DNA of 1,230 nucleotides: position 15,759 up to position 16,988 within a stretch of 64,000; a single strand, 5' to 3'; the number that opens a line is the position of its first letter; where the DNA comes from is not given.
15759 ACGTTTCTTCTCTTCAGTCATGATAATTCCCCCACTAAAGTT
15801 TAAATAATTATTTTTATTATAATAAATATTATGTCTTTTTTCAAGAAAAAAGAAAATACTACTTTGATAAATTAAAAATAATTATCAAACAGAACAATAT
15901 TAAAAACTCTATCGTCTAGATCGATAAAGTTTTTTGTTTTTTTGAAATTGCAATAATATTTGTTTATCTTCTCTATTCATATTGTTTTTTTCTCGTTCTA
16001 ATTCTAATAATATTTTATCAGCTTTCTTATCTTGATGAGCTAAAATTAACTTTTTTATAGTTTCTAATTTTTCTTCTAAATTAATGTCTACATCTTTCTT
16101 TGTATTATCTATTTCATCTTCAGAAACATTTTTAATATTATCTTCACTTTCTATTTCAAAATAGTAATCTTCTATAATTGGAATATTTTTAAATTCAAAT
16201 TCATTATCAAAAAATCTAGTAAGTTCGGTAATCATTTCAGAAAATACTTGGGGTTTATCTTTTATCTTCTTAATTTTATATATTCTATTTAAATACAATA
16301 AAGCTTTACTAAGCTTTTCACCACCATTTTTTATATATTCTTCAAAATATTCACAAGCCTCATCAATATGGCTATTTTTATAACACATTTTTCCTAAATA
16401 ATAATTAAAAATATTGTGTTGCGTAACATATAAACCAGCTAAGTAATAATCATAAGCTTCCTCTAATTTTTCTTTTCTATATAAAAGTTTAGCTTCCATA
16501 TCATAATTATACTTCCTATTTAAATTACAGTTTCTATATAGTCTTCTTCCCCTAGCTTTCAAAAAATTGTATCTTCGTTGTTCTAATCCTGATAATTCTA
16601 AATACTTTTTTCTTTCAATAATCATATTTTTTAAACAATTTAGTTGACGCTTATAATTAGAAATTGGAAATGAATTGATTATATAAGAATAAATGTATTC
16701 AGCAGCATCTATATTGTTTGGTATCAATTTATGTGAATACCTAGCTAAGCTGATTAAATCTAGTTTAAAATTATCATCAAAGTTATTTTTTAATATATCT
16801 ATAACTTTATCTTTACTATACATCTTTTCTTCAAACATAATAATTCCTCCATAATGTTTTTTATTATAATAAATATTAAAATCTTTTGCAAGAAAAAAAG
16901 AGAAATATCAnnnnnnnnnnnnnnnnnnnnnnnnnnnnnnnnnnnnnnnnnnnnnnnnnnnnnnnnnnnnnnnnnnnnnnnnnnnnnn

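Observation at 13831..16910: Triplicated tandem array of a diverging unknown protein family immediately downstream of clpC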

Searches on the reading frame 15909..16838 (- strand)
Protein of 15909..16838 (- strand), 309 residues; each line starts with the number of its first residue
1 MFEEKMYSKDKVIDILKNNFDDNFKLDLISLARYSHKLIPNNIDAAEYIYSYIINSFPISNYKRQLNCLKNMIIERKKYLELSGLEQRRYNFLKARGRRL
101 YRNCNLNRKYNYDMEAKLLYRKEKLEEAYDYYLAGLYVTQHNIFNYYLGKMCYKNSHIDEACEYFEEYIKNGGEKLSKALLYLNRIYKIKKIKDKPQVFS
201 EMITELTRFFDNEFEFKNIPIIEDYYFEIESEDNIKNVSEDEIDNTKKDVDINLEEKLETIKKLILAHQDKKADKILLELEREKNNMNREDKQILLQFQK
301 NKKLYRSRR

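Call 4: search_protein_families(library=pfam, proteins=[window:15909-16838:-], max_evalue=1)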
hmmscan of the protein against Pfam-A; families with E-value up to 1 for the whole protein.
window:15909-16838:- (309 aa): 2 families
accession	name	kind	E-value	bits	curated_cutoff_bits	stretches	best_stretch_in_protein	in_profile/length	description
PF07719.23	TPR_2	-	0.046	14.3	27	1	146-170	5-29/34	Tetratricopeptide repeat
PF13432.12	TPR_16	-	0.077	13.9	32.7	1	114-172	2-61/65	Tetratricopeptide repeat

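Call 5: search_protein_families(library=ncbifam, proteins=[window:15909-16838:-], max_evalue=1)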
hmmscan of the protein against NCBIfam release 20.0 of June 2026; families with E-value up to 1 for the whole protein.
window:15909-16838:- (309 aa): 2 families
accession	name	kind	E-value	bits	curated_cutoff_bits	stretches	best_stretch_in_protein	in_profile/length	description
TIGR02795.1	tol_pal_ybgF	equivalog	0.006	17.2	90.1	1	145-195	42-94/119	tol-pal system protein YbgF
NF008068.0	PRK10803.1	equivalog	0.48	10.3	383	1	143-194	181-234/263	cell division protein CpoB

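Call 14: find_related_loci(query=A2, collection=genome_contigs, flank=10000)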
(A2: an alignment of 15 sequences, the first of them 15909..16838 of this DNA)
Query A2 (309 aa) in genome_contigs; peptide patterns used: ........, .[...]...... (x = any residue, [..] = any of these).
160 stretches matched a pattern, but none encodes a relative of the query by tblastn (E <= 1e-3).
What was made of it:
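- Tried and rejected: The first genome_contigs scan used patterns from close relatives and found nothing (call 14).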

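Call 16: search_protein_representatives(alignment_id=A2)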
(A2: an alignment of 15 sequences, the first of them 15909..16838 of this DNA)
Query: 15 sequences, 311 profile positions. Proteins with E-value up to 0.001 (for the whole library): 164; up to 1e-10: 92; up to 1e-30: 9. The best 150 are listed.
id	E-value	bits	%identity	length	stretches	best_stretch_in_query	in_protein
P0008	1.5e-159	546.8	-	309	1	1-311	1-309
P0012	2.3e-94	332.7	-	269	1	25-311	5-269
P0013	4.1e-86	305.6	-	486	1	15-310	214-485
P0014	7.0e-76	272.0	-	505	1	4-311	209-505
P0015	1.2e-52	195.6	-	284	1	12-310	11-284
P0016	1.3e-41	159.4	-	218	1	8-221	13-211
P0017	3.3e-38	148.2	-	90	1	1-89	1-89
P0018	6.3e-33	130.9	-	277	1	35-311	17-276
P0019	3.9e-32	128.3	-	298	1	27-311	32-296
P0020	1.8e-30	122.8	-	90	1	223-311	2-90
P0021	1.0e-28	117.0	-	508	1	6-310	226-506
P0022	9.2e-28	113.9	-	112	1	220-311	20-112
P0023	2.9e-27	112.3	-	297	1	25-310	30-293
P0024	9.8e-27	110.6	-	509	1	14-309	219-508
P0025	5.6e-26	108.1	-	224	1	49-309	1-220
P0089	5.8e-12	62.0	-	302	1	32-310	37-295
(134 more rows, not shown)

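Call 18: predict_structure(alignment_id=A2)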
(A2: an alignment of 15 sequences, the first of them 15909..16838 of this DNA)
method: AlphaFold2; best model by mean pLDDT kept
length: 309 residues; sequences in the alignment: 15
mean_pLDDT: 75.6   pTM: 0.59
mean pLDDT of the five models: 75.6, 75.5, 69.3, 67.8, 65.6
residues with pLDDT >= 90: 53; 70-90: 186; 50-70: 22; < 50: 48
segments of 3 or more residues with pLDDT < 50: 1-4, 108-111, 213-251
pLDDT, mean of each block of 10 residues (from residue 1): 65 94 90 92 94 90 87 88 86 83 59 60 75 80 89 83 91 81 85 79 81 41 28 31 32 77 84 86 79 84 67
secondary structure, 60 per line:
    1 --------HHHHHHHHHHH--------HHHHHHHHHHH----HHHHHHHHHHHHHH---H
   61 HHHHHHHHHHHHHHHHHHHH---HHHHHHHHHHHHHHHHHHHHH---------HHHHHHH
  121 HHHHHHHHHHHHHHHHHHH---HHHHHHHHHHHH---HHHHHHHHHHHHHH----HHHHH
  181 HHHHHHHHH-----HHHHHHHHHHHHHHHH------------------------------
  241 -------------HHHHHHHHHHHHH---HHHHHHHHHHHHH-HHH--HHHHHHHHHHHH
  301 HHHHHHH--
elements in order: H9-19 H28-38 H43-56 H60-80 H84-104 H114-139 H143-154 H158-171 H176-189 H195-210 H254-266 H270-282 H289-307
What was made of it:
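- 15909..16838 (-): Paralog c (309 aa), the copy next to clpC. Layout: N-terminal helical region, TPR core, acidic disordered linker, basic C-terminal three-helix module ending in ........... AF2 model with pLDDT 75.6, all-helical (call 18).
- On TPR (tetratricopeptide repeat) superfamily: The AF2 model is all-helical (call 18).
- The AF2 model is all-helical, with a disordered stretch at aa 213-251 (call 18).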

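Call 22: fold_search(model_id=the predicted structure, library=pdb)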
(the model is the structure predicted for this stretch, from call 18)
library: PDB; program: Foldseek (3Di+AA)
matches with E <= 10: 935; with E <= 0.001: 0
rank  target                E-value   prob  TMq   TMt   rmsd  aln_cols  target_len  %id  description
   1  2fo7                  4.5e-02  1.00  0.28  0.58  14.2       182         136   16  Crystal structure of an 8 repeat consensus TPR superhelix (trigonal crystal form) (released 2006-03-07)
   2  2ho1_A                4.5e-02  1.00  0.27  0.37  13.3       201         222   16  Functional Characterization of Pseudomonas Aeruginosa pilF (released 2006-07-25)
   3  2q7f_A                4.7e-02  0.99  0.27  0.40  15.1       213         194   12  Crystal structure of YrrB: a TPR protein with an unusual peptide-binding site (released 2007-08-07)
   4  7w5m_A                6.2e-02  0.89  0.18  0.23  19.5       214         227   13  Crystal structure of AtNASP in complex of H3 alpha3 helix peptide (released 2022-05-18)
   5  8rsv_B                6.4e-02  0.95  0.31  0.27  21.0       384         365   12  Rap from bacteriophage Phi3T in presence of pheromone RRGHTAS (released 2024-07-24)
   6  8far_A                7.0e-02  1.00  0.26  0.56  13.4       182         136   14  Accurate computational design of genetically encoded 3D protein crystals (released 2023-11-01)
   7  8chy                  7.4e-02  1.00  0.27  0.31  14.7       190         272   16  Crystal structure of an 8-repeat consensus TPR superhelix with Zinc. (released 2024-02-21)
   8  3vty_A                8.4e-02  1.00  0.28  0.47  14.3       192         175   15  Crystal structure of MamA (released 2012-10-31)
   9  9gzg_A                8.8e-02  1.00  0.27  0.52   2.9        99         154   21  Crystal structure of CTPR4E4 mutant (released 2025-10-15)
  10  3vty_C                8.8e-02  1.00  0.28  0.46  14.9       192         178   15  Crystal structure of MamA (released 2012-10-31)
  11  6b85_A                8.8e-02  0.99  0.28  0.39  20.7       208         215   16  Crystal structure of transmembrane protein TMHC4_R (released 2018-03-14)
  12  4jhr_B                8.8e-02  0.99  0.28  0.29  15.2       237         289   15  An auto-inhibited conformation of LGN reveals a distinct interaction mode between GoLoco motifs and TPR motifs (released 2013-06-05)
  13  8rsv_A                8.8e-02  0.93  0.30  0.26  21.5       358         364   11  Rap from bacteriophage Phi3T in presence of pheromone RRGHTAS (released 2024-07-24)
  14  5hrz                  9.7e-02  1.00  0.27  0.62   6.0       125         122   19  Computationally Designed Trimer 1na0C3_3 (released 2017-04-12)
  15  7v6p                  9.7e-02  0.99  0.30  0.42  14.0       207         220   14  Crystal structure of human sNASP TPR domain (released 2021-12-29)
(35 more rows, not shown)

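Call 23: search_protein_families(library=pfam, alignment_id=A3, max_evalue=0.01)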
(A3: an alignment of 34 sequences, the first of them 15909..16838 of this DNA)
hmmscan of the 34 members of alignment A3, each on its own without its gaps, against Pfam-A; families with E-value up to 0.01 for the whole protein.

A. member 1, window:15909-16838:- (309 aa): 0 families

B. families by the number of members that match (of 34 scanned): 24 families
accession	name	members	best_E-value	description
PF07719.23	TPR_2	17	2.2e-10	Tetratricopeptide repeat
PF14559.12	TPR_19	13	1e-11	Tetratricopeptide repeat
PF12895.13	ANAPC3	13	1.1e-07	Anaphase-promoting complex, cyclosome, subunit 3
PF13428.12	TPR_14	11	8.2e-08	Tetratricopeptide repeat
PF13432.12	TPR_16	9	9.4e-08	Tetratricopeptide repeat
PF13424.12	TPR_12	8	1.4e-06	Tetratricopeptide repeat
PF00515.34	TPR_1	8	1.9e-06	Tetratricopeptide repeat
PF13181.12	TPR_8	5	5.3e-06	Tetratricopeptide repeat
PF13174.12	TPR_6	5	0.00048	Tetratricopeptide repeat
PF25068.1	ARM_TT21_4th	3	0.00093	Tetratricopeptide repeat protein 21 forth ARM domain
PF13414.12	TPR_11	2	1.3e-05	TPR repeat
PF23914.1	TPR_CcmH_CycH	2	0.00048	Cytochrome c-type biogenesis protein H TPR domain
PF23300.3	HEAT_Nup120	2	0.0011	Nucleoporin Nup120, HEAT repeats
PF13041.12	PPR_2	2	0.0044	PPR repeat family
PF10516.15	SHNi-TPR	1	4e-05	SHNi-TPR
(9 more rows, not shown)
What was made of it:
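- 16272..16499 (-): TPR core of paralog c (aa 114-189). It carries the invariant motif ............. and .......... Pfam TPR_2 matches 17 of 34 family members (call 23).
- On TPR (tetratricopeptide repeat) superfamily: Pfam TPR_2 matches 17 of 34 members, best E 2e-10 (call 23).
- Pfam TPR families match 17 of 34 members (call 23).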

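Call 24: search_solved_structures(query=A3, max_evalue=1)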
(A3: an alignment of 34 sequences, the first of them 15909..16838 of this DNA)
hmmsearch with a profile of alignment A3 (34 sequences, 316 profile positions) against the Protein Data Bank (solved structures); distinct sequences matched with E-value up to 1: 51.
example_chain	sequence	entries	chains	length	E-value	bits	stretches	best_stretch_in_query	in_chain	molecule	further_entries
9qhb_A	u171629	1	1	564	6.9e-14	55.1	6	116-169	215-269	Engineered tetratricopeptide repeat protein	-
8bu0_A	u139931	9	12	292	3.8e-13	52.6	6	116-169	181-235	Consensus tetratricopeptide repeat protein | Crystal structure of an 8-repeat consensus TPR superhelix with Zinc. | Monomer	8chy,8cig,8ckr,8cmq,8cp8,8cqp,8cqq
9qhc_A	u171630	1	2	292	3.5e-08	36.3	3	116-169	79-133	Engineered tetratricopeptide repeat protein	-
2fo7_A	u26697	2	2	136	7.7e-08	35.2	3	116-169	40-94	SYNTHETIC CONSENSUS TPR PROTEIN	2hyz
8ch0_A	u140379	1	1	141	2.7e-07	33.4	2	116-169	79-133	Consensus tetratricopeptide repeat protein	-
2wqh_A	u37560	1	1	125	3.9e-07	32.9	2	116-169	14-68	CTPR3Y3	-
1na0_A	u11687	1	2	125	2.5e-06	30.2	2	116-169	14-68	designed protein CTPR3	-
1na3_A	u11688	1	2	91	1.7e-05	27.5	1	116-169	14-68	designed protein CTPR2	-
9gzg_A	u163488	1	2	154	7.6e-05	25.4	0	115-139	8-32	Engineered CTPR protein with glutamic acids for conductivity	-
4ga2_A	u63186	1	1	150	0.00013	24.6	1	144-211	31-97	E3 SUMO-PROTEIN LIGASE RANBP2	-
3kd7_A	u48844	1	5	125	0.00014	24.5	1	114-169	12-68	CTPR390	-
6vfh_A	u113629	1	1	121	0.00027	23.6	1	116-169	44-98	T33_dn10A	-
6vfi_B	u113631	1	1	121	0.00029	23.5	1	116-169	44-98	O43_dn18B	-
6vfk_A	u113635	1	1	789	0.00031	23.3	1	116-169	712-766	BG505-SOSIP-T33_dn10A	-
2avp_A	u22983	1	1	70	0.00044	22.9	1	116-169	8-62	synthetic consensus TPR protein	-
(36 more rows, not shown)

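Call 27: find_related_loci(query=A4, collection=genome_contigs, flank=10000)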
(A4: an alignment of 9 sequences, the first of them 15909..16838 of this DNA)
Query A4 (309 aa) in genome_contigs; peptide patterns used: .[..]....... (x = any residue, [..] = any of these).
30 stretches matched a pattern; 7 encode a relative of the query (tblastn E <= 1e-3); 7 distinct loci.
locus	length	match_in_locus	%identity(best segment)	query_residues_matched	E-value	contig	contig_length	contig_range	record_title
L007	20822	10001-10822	35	12-308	9e-39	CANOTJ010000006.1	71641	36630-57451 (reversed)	MAG TPA_asm: uncultured Tenericutes bacterium isolate SRR15604499_bin.21_metawrap_v1.3_MAG genome assembly, contig: NODE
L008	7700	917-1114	52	123-188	1e-13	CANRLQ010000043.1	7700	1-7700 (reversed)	MAG: uncultured Bacilli bacterium isolate Lapin-011__bin79 genome assembly, contig: Lapin-011__NODE_11055_length_7700_co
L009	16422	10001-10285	38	120-216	6e-11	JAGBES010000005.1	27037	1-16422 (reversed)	MAG: Bacilli bacterium isolate RGIG9051 Water_deer_Rectum-4__c322, whole genome shotgun sequence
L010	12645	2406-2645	41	112-191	1e-10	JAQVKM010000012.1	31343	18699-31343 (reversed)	MAG: Bacilli bacterium isolate STE_87 NODE_2856_length_31343_cov_6.233118_Sandtown_E, whole genome shotgun sequence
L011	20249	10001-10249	43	131-214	1e-10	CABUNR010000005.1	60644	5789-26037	MAG TPA_asm: uncultured Firmicutes bacterium isolate MGYG-HGUT-04175 genome assembly, contig: GUT_GENOME258596_5, whole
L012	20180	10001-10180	45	132-191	7e-9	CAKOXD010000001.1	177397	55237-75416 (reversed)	MAG: uncultured Bacilli bacterium isolate REFINED_METABAT215_TOP10_CONTIGS_1500_ASSEMBLY_K77_MERGED__Hadza_MoBio_hadza-E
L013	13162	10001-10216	39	116-186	8e-9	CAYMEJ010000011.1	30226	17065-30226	MAG TPA_asm: uncultured Muribaculaceae bacterium isolate SRP192927_co4_606 genome assembly, contig: NODE_2471_length_302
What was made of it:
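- Tried and rejected: A nine-sequence alignment gave 7 loci (call 27).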

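Call 30: find_homologous_proteins(query=A3, max_evalue=0.00001)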
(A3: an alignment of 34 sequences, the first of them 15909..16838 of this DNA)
Query A3 (34 sequences) (309 aa, profile of the alignment): 18 proteins with E <= 0.00001 among 8000 candidates.
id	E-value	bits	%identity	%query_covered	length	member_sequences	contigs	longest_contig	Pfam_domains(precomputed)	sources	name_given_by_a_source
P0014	3.7e-88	314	43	92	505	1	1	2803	PF07719.24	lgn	-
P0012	2.1e-80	288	39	92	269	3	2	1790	PF07719.24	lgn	-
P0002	1.1e-76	276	88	98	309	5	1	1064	-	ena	-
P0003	5.8e-76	274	98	100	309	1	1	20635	-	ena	-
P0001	1.6e-75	272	99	100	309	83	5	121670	-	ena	-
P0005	5.3e-75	271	82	100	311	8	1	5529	-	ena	-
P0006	6.8e-75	270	94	100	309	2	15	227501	-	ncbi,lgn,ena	-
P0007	7.5e-75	270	69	100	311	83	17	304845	-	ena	-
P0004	7.7e-75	270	99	100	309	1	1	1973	-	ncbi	-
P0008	3.8e-74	268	95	100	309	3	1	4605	-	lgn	-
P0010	7.2e-73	264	61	100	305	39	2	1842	-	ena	-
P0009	3.9e-72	261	64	100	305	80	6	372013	-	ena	-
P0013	1.7e-70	256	33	92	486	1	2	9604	PF14559.13,PF07719.24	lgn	-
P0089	6.6e-65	238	25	62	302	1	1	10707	PF13424.13,PF13432.13,PF13428.13,PF07719.24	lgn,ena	-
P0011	3.1e-49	186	91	66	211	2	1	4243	-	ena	-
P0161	5.6e-46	175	30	90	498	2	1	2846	PF14559.13,PF25060.1,PF13428.13,PF07719.24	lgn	-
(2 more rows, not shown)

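Call 31: find_encoding_contigs(protein=P0089, flank=10000, max_places=3)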
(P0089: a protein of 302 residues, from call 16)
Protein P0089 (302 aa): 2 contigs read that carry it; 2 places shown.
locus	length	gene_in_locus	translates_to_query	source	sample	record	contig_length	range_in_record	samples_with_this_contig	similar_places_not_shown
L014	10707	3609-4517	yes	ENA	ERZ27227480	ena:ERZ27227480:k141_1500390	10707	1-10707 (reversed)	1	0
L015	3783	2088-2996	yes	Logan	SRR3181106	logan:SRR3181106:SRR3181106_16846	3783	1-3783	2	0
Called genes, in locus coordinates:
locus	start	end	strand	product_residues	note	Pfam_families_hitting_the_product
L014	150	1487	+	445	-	-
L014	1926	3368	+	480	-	PF01406:tRNA-synt_1e, PF01921:tRNA-synt_1f (faint), PF09334:tRNA-synt_1g, PF00133:tRNA-synt_1 (weak), PF09190:DALR_2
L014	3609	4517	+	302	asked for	PF07719:TPR_2 (faint), PF13432:TPR_16 (faint), PF13424:TPR_12 (faint), PF13428:TPR_14 (faint)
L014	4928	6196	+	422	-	PF13393:tRNA-synt_His, PF00587:tRNA-synt_2b, PF03129:HGTP_anticodon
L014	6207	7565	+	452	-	PF01336:tRNA_anti-codon, PF00152:tRNA-synt_2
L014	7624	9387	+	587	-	PF01336:tRNA_anti-codon, PF00152:tRNA-synt_2, PF02938:GAD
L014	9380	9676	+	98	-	PF02686:GatC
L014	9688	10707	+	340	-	?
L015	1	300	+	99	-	?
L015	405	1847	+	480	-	PF01406:tRNA-synt_1e, PF01921:tRNA-synt_1f (faint), PF09334:tRNA-synt_1g, PF00133:tRNA-synt_1 (weak), PF09190:DALR_2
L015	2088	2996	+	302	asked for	PF07719:TPR_2 (faint), PF13432:TPR_16 (faint), PF13424:TPR_12 (faint), PF13428:TPR_14 (faint)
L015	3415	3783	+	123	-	?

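Call 33: find_encoding_contigs(protein=P0014, flank=4000, max_places=2)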
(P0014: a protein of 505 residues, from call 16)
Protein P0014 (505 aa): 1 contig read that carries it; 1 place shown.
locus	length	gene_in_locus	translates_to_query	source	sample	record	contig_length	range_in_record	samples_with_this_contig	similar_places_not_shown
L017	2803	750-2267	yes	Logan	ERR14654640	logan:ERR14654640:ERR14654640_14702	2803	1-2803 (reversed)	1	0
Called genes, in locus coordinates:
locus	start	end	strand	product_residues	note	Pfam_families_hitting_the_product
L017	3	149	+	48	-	?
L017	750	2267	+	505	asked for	PF07719:TPR_2 (faint)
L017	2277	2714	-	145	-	-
